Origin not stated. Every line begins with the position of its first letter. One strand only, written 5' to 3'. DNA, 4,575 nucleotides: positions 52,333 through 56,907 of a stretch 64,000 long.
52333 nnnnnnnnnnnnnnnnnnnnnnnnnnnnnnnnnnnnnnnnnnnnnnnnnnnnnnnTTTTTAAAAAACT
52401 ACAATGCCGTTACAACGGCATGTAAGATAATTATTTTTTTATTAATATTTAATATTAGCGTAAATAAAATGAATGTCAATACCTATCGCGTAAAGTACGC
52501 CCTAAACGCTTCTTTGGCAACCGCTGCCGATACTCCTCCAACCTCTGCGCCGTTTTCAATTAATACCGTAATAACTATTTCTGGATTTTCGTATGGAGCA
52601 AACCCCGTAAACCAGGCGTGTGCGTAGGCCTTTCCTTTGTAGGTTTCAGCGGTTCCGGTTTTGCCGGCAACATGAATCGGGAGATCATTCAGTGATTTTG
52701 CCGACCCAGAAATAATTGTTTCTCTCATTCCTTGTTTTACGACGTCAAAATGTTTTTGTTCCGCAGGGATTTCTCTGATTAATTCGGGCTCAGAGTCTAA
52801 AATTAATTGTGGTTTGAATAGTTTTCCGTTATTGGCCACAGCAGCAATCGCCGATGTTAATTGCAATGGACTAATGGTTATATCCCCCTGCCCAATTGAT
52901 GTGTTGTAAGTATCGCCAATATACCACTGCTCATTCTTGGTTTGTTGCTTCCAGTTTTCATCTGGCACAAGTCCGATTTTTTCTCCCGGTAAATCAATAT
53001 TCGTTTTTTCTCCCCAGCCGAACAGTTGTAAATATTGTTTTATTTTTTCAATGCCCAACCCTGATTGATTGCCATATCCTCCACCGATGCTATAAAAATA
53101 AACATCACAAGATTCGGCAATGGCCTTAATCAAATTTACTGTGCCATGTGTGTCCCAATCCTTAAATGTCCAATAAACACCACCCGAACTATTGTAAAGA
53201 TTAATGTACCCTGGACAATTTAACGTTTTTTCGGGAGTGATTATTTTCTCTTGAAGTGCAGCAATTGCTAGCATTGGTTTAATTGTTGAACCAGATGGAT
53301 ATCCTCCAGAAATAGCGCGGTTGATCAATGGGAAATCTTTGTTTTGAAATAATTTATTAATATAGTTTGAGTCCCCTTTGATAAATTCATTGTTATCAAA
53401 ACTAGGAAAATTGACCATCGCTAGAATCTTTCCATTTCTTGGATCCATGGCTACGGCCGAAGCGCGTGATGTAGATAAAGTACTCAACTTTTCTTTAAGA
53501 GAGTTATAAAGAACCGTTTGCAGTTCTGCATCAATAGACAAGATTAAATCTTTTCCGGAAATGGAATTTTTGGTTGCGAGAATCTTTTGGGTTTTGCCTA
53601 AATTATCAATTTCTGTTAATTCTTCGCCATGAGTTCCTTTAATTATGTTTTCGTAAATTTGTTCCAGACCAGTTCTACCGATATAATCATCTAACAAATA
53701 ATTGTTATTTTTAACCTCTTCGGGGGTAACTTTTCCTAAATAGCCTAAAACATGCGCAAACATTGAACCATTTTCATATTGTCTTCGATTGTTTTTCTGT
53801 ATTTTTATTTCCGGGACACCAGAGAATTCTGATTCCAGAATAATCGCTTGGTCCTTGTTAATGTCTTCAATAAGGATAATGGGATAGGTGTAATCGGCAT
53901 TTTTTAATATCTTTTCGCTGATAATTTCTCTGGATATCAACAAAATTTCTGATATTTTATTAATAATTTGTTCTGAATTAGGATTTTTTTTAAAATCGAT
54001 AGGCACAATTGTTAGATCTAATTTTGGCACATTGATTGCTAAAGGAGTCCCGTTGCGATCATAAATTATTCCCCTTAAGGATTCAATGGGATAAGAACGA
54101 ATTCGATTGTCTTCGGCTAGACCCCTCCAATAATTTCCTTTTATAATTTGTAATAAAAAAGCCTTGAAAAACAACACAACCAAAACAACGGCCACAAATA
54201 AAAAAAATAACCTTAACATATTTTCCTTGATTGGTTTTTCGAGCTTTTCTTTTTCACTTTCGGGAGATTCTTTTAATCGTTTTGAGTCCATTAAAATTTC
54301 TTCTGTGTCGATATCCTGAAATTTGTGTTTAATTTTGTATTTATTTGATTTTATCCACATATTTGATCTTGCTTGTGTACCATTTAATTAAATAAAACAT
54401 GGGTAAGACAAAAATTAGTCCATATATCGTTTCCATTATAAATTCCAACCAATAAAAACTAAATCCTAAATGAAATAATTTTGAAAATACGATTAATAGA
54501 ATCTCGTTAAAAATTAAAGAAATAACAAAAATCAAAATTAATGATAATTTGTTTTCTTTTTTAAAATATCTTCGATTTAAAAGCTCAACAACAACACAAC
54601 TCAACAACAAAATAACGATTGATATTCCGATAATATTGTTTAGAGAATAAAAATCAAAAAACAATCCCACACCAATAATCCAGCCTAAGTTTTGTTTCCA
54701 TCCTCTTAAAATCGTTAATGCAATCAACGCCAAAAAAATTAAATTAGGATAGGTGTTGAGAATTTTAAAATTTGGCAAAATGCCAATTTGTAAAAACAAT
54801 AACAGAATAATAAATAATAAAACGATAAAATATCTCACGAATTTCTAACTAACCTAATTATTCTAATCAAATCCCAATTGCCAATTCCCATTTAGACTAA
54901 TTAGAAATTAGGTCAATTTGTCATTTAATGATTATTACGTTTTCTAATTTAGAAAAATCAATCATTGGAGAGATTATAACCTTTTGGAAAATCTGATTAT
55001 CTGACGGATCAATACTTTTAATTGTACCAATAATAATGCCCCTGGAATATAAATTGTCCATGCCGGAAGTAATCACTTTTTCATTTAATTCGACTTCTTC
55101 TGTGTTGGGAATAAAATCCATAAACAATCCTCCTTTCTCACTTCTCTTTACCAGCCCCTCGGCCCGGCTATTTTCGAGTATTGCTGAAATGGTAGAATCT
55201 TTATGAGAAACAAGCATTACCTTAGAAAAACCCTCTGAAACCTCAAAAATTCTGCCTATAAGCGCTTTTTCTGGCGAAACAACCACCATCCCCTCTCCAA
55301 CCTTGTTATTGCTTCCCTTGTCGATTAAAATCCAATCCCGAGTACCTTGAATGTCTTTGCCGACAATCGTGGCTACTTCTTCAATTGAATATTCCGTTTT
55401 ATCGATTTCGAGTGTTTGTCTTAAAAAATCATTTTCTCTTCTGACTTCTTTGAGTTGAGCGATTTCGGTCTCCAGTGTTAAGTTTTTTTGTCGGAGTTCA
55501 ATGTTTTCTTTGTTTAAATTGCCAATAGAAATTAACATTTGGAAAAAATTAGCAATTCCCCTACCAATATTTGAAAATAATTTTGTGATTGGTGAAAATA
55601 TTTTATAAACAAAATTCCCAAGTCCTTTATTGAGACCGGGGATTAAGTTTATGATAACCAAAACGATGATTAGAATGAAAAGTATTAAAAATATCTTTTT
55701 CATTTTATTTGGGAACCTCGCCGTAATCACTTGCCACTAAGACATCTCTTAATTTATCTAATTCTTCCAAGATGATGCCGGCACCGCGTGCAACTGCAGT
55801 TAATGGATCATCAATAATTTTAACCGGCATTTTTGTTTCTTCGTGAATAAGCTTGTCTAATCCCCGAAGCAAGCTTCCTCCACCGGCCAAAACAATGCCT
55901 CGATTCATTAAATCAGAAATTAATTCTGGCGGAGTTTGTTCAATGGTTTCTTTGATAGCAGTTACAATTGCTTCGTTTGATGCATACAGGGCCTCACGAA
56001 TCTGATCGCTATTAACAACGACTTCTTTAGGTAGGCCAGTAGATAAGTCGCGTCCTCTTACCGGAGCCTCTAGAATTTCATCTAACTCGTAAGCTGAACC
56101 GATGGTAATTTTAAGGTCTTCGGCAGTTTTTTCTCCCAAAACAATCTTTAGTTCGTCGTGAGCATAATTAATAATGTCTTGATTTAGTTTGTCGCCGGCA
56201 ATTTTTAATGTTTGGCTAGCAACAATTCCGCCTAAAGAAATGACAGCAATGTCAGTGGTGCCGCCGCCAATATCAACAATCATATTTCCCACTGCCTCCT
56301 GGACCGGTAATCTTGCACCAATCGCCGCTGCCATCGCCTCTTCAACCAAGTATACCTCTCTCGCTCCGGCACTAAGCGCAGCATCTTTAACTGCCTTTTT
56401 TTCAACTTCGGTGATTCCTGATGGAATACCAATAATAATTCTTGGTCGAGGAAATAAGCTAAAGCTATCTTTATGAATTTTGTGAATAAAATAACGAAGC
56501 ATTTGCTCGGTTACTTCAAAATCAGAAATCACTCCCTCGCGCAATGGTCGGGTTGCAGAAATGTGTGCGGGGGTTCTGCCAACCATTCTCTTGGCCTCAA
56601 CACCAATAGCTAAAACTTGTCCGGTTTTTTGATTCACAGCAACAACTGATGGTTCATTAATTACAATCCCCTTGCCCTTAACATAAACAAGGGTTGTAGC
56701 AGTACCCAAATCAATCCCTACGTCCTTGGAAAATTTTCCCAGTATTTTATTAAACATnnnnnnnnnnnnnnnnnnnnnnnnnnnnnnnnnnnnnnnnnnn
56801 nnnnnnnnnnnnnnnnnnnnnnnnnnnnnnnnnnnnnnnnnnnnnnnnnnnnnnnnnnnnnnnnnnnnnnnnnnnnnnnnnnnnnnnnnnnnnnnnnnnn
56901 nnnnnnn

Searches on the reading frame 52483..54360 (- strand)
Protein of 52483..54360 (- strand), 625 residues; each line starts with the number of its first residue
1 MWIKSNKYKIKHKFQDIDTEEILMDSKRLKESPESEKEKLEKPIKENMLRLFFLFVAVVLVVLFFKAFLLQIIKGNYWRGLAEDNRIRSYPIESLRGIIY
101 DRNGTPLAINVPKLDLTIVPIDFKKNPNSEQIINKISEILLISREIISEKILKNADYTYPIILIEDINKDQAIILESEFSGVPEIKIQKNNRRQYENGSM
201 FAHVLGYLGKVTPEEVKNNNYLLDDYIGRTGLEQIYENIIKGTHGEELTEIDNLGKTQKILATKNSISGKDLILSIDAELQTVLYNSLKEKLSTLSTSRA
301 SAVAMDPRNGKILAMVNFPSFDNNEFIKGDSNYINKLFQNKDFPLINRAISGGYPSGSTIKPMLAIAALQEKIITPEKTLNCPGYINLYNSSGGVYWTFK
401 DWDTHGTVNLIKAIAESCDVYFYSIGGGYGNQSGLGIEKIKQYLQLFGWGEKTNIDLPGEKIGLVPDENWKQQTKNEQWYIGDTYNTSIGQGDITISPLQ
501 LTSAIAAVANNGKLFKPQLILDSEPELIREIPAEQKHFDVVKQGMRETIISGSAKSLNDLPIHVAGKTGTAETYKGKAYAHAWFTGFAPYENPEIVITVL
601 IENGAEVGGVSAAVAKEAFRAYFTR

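Call 4: search_protein_families(library=pfam, proteins=[window:52483-54360:-])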
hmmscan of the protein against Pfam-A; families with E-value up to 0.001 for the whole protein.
window:52483-54360:- (625 aa): 3 families
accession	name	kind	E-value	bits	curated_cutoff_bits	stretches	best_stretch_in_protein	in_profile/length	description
PF00905.27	Transpeptidase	-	3.8e-67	227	22.1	1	301-618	2-297/299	Penicillin binding protein transpeptidase domain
PF03717.20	PBP_dimer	-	7.8e-37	127.9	24.4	1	92-257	2-175/180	Penicillin-binding Protein dimerisation domain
PF21922.1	PBP_dimer_2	-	0.00071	20.2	27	0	192-212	24-44/83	Penicillin binding protein A dimerisation domain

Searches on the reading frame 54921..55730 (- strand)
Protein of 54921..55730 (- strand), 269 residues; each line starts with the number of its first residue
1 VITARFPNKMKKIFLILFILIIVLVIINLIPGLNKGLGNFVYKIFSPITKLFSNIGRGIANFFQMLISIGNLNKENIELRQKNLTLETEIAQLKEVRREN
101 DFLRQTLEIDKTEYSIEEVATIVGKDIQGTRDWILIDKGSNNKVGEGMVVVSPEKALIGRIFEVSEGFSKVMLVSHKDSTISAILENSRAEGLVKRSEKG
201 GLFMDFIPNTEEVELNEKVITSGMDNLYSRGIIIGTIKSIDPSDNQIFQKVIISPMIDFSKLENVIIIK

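Call 9: search_protein_families(library=pfam, proteins=[window:54921-55730:-], max_evalue=0.00001)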
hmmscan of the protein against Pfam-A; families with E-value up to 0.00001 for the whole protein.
window:54921-55730:- (269 aa): 1 family
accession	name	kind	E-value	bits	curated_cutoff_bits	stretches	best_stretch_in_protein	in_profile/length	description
PF04085.20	MreC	-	1.3e-37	129.3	28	1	122-269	1-147/147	Rod shape-determining protein MreC, barrel core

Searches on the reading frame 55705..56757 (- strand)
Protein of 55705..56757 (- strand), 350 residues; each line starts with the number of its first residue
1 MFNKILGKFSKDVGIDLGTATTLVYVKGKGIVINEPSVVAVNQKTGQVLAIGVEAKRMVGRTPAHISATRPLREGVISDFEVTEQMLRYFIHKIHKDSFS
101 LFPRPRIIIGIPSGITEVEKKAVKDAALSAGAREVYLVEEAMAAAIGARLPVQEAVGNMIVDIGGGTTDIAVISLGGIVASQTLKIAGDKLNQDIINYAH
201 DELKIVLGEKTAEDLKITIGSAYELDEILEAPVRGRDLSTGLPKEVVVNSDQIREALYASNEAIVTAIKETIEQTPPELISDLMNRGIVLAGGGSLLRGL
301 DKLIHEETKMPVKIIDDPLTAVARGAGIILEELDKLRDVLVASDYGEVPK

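Call 9: search_protein_families(library=pfam, proteins=[window:55705-56757:-], max_evalue=0.00001)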
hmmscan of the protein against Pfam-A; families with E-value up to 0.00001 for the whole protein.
window:55705-56757:- (350 aa): 6 families
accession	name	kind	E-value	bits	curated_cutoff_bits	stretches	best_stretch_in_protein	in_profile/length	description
PF06723.19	MreB_Mbl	-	2.3e-138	461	27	1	11-336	2-325/327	MreB/Mbl protein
PF14450.12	FtsA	-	7.8e-14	52.6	31.8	1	160-316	2-111/127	Cell division protein FtsA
PF00022.25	Actin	-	2.1e-10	40.2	27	0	35-201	30-189/410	Actin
PF11104.14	PilM_2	-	9e-08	31.9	27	0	288-323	278-312/340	Type IV pilus assembly protein PilM;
PF00012.26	HSP70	-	9.2e-08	31.2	20.6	1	107-208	136-243/599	Hsp70 protein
PF06277.17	EutA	-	1.1e-06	28.3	27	0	159-229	146-220/475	Ethanolamine utilisation protein EutA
